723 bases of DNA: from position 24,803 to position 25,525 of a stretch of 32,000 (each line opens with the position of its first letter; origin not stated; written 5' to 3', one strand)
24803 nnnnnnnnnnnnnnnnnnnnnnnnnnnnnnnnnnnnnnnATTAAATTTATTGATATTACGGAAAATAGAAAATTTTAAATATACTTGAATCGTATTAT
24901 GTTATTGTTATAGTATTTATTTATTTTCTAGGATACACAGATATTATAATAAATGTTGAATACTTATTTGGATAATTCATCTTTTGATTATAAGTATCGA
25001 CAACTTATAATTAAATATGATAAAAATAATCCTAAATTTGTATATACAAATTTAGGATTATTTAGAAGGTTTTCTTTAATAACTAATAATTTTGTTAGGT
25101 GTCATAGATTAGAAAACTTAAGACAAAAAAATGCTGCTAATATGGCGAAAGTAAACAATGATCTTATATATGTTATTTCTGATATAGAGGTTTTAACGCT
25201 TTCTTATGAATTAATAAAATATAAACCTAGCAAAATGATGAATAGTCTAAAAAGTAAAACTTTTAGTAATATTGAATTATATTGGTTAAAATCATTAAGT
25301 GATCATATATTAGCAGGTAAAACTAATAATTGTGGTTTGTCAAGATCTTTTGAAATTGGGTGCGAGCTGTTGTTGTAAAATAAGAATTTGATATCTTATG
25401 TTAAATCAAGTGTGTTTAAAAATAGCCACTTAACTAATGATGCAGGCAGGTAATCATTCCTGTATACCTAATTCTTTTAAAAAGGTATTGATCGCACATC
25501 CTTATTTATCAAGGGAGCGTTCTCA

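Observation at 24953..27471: Group II twintron: an ORF-less group II intron interrupts the maturase ORF of the cox1 intron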

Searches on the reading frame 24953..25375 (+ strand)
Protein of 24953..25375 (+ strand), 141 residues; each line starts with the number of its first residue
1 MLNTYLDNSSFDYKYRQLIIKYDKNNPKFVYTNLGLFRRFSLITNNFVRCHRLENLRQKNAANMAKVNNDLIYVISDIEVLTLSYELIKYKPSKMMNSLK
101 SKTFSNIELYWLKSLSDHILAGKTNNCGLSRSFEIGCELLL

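Call 9: search_protein_families(library=pfam, max_evalue=1, proteins=[window:24953-25375:+])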
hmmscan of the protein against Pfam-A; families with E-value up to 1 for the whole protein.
seq(141 aa): 0 families
